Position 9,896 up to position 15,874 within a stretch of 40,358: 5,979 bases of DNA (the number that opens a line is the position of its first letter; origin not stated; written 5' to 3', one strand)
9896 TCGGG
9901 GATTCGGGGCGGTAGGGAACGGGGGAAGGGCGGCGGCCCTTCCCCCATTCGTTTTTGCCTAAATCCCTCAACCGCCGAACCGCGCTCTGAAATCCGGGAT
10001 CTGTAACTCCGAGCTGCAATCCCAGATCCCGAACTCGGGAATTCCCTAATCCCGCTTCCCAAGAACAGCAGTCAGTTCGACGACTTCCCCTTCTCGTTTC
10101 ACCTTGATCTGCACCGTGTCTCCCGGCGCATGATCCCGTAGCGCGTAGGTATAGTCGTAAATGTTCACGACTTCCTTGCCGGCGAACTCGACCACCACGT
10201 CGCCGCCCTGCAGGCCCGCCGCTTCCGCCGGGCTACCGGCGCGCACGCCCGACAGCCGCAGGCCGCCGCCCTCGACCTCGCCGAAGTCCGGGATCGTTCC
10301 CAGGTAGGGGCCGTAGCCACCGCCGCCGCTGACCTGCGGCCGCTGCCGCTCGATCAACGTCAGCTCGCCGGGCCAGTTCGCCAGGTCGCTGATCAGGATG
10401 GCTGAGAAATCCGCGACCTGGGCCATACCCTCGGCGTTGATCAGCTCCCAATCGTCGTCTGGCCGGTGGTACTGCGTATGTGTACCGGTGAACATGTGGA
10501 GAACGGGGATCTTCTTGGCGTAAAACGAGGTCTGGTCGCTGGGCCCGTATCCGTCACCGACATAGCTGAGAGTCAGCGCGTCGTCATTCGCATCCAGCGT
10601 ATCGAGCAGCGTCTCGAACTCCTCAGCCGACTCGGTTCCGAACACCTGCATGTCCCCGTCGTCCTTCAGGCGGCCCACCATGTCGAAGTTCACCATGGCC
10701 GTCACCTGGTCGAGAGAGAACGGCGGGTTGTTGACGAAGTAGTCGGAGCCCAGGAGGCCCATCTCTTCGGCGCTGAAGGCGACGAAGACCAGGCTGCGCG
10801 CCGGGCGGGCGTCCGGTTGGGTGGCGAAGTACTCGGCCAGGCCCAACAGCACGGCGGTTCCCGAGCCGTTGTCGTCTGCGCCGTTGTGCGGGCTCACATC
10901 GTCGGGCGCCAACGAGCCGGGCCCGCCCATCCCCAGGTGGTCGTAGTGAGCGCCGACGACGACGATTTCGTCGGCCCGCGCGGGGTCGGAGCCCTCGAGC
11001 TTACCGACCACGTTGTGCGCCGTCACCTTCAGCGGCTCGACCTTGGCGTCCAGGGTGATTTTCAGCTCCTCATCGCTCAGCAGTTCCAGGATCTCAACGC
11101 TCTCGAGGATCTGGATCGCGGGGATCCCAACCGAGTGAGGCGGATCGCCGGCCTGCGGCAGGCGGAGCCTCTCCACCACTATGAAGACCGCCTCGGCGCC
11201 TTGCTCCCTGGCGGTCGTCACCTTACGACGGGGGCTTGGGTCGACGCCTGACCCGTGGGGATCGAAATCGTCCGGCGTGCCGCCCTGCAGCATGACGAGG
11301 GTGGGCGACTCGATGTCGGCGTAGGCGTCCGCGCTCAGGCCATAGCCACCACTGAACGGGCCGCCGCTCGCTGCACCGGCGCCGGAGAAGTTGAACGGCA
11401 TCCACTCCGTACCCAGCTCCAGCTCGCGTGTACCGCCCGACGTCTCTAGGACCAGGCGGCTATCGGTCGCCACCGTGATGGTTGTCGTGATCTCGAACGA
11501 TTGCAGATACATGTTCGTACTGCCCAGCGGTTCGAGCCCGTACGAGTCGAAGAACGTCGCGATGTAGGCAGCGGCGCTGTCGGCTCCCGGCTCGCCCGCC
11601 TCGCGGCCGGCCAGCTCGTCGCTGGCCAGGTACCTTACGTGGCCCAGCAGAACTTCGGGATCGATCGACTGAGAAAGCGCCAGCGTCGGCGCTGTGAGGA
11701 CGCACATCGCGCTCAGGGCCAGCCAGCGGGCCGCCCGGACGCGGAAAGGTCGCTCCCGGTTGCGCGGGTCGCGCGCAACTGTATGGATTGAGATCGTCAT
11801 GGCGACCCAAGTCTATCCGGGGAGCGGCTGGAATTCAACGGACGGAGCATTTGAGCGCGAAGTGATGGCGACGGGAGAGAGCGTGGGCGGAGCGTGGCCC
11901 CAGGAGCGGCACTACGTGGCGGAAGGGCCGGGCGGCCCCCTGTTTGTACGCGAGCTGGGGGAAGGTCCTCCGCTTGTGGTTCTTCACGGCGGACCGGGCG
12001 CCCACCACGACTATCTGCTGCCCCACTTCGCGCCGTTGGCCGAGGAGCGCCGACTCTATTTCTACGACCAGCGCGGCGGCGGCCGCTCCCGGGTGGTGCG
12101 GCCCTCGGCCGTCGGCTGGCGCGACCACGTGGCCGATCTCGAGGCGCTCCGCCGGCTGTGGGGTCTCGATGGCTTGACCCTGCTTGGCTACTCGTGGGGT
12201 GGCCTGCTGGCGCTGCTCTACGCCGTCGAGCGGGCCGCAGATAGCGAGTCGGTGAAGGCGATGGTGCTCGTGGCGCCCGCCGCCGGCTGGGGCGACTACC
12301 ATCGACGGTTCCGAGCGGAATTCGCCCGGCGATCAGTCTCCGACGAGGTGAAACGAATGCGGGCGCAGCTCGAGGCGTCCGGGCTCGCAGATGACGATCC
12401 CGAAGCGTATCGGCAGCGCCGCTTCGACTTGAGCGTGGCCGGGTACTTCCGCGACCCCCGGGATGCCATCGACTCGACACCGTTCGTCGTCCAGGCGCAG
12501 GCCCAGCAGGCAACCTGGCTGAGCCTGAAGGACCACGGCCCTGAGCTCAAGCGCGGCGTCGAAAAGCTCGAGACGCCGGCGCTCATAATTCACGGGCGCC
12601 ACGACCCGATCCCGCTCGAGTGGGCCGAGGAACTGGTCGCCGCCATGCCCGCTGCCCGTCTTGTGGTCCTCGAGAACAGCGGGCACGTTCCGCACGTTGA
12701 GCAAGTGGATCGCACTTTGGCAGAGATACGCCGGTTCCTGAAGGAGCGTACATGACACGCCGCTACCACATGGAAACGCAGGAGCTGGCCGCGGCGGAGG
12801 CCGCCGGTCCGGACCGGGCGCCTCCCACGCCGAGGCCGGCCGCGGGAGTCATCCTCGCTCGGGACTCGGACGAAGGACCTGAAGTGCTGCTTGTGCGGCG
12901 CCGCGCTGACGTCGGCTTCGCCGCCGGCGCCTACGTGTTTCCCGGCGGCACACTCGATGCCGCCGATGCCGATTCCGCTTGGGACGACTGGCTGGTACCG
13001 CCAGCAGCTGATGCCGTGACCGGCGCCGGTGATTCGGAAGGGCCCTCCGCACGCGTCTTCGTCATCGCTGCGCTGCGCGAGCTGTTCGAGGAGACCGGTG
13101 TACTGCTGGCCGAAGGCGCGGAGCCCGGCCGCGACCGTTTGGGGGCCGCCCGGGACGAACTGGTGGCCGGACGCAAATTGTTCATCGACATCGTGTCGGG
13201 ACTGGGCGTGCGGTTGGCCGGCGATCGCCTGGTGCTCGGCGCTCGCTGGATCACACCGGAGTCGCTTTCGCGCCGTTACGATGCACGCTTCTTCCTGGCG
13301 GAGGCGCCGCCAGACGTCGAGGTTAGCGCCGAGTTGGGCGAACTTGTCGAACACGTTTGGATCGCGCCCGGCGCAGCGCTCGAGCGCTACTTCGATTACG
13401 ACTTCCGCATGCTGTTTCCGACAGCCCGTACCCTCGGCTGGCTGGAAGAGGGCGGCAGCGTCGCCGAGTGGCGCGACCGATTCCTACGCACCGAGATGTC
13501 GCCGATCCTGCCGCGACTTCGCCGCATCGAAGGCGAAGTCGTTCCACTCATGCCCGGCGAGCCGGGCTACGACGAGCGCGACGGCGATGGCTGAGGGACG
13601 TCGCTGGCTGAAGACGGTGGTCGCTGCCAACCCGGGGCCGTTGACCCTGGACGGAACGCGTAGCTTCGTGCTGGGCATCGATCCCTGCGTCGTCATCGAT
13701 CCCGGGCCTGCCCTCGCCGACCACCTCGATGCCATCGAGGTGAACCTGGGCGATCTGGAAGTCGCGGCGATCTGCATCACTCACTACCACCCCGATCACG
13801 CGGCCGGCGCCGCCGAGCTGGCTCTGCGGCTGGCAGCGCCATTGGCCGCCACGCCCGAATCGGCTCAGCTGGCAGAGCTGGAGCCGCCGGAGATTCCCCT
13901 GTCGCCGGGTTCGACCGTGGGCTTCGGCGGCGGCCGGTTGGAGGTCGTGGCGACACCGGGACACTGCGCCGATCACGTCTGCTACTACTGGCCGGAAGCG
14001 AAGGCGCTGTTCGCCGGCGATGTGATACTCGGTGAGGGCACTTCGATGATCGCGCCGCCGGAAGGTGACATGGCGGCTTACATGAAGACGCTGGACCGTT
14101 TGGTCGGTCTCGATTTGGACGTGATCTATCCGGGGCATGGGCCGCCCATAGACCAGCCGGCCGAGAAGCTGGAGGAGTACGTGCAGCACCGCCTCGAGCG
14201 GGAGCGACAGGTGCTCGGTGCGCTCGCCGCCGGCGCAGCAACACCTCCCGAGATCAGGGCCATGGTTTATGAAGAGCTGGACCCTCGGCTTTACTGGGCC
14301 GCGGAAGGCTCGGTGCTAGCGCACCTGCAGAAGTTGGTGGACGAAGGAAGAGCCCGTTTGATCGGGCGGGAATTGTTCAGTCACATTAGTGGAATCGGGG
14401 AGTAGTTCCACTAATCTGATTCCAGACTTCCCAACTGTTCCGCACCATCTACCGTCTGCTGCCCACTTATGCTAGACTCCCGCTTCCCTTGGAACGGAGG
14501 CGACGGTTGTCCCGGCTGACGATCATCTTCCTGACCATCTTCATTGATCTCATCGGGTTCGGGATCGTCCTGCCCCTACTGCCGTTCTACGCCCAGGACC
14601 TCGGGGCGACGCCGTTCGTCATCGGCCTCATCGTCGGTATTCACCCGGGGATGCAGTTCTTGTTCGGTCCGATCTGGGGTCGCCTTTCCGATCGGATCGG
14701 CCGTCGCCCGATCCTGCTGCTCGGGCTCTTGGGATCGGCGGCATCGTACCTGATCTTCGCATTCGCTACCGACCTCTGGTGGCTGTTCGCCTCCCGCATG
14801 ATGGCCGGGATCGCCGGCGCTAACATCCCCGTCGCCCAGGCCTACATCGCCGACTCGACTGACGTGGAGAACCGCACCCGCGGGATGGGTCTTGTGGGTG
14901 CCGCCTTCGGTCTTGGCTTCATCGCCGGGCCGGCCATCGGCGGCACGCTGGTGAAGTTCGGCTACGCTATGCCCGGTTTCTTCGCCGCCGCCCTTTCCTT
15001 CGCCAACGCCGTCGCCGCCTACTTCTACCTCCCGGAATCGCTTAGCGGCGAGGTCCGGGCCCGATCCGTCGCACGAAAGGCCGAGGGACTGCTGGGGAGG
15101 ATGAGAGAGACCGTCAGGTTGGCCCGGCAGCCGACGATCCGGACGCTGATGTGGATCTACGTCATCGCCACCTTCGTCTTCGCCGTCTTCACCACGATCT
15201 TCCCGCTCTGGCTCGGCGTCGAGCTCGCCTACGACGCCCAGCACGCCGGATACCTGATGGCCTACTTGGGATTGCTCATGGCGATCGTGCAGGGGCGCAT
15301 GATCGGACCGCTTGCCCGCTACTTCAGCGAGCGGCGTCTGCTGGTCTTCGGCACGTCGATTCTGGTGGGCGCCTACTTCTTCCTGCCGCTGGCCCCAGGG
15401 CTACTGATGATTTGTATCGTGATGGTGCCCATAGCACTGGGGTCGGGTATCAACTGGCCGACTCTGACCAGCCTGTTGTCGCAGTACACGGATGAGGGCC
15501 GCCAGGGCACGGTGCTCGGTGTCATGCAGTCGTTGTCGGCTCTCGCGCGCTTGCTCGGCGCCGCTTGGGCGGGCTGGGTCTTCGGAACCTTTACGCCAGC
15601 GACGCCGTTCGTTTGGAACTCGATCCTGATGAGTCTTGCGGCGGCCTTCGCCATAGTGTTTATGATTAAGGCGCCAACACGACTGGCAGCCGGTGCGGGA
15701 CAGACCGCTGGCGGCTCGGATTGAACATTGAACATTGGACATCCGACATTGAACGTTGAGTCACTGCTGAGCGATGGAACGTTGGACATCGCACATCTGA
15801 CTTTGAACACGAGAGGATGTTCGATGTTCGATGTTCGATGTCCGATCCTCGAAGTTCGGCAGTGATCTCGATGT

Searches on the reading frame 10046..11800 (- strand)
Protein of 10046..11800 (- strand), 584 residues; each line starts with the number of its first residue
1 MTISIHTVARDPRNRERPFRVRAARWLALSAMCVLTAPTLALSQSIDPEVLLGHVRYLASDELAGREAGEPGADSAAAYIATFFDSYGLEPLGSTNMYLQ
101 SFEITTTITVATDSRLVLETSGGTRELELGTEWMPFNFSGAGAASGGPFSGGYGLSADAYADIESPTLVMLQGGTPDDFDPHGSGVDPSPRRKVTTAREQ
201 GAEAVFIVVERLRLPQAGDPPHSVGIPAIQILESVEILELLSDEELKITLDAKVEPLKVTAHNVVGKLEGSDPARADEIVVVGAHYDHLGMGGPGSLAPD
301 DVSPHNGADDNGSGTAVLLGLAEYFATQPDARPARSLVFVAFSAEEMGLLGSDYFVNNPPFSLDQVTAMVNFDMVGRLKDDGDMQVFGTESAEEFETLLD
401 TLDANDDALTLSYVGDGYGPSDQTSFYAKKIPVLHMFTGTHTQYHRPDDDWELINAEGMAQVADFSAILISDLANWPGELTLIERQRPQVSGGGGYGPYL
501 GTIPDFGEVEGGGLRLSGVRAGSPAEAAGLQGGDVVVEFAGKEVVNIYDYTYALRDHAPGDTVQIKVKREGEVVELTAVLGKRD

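Call 10: search_protein_families(library=pfam, proteins=[window:10046-11800:-], max_evalue=0.001)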
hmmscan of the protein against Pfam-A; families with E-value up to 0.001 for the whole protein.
window:10046-11800:- (584 aa): 3 families
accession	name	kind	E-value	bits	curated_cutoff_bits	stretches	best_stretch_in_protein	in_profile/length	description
PF04389.22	Peptidase_M28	-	1.8e-44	152.2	21.3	1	263-465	1-188/193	Peptidase family M28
PF13180.12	PDZ_2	-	5.4e-11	43.1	27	1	516-577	16-77/80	PDZ domain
PF17820.7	PDZ_6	-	3.6e-08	33.5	27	1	517-569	3-54/54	PDZ domain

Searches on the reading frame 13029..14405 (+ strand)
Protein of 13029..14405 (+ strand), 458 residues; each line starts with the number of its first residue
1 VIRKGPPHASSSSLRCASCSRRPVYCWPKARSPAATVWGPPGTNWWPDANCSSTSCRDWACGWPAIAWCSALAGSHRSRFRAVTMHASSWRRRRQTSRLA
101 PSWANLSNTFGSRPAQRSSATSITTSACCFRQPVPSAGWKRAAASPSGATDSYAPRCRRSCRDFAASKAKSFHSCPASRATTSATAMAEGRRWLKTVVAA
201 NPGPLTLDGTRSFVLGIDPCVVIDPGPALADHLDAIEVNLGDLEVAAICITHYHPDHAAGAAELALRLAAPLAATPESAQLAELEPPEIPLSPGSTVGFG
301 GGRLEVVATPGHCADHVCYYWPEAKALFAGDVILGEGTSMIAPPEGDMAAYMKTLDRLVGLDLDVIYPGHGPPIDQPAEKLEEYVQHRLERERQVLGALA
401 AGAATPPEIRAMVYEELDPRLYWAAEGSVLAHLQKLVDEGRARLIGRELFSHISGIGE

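Call 10: search_protein_families(library=pfam, proteins=[window:13029-14405:+], max_evalue=0.001)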
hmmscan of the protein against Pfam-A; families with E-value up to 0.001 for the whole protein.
window:13029-14405:+ (458 aa): 4 families
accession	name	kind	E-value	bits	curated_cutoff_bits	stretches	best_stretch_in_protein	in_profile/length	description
PF00753.33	Lactamase_B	-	1.6e-27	97.2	22.7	1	216-370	13-196/196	Metallo-beta-lactamase superfamily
PF17778.7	BLACT_WH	-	4.9e-11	42.9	22.8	1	405-443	1-39/46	Beta-lactamase associated winged helix domain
PF12706.13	Lactamase_B_2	-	0.0001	22.4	27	1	221-312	3-111/200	Beta-lactamase superfamily domain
PF19583.5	ODP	-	0.00091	19.6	27.2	0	220-335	14-139/194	ODP family beta lactamase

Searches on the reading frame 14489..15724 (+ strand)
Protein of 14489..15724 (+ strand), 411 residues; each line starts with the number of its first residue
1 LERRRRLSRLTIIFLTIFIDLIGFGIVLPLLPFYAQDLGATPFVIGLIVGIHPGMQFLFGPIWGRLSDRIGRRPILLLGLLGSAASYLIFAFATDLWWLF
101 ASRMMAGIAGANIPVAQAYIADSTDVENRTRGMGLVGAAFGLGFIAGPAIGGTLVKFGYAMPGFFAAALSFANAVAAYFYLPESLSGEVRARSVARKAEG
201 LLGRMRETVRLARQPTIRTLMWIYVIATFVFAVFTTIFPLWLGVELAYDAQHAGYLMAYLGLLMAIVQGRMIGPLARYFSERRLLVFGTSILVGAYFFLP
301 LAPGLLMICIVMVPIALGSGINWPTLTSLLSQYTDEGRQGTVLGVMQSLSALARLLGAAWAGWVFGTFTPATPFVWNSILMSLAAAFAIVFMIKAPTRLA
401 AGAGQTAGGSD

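Call 10: search_protein_families(library=pfam, proteins=[window:14489-15724:+], max_evalue=0.001)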
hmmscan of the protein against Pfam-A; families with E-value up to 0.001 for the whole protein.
window:14489-15724:+ (411 aa): 4 families
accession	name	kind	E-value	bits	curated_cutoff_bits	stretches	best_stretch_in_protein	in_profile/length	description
PF07690.21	MFS_1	-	5.8e-67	226.5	33.4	2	13-358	1-347/347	Major Facilitator Superfamily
PF12832.13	MFS_1_like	-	5.1e-16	59.1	25.2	1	24-374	15-371/373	MFS_1 like family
PF13347.12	MFS_2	-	1.3e-08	34.3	27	1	10-155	226-377/427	MFS/sugar transport protein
PF00083.30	Sugar_tr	-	1.3e-07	31.4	22.3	1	45-197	48-213/452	Sugar (and other) transporter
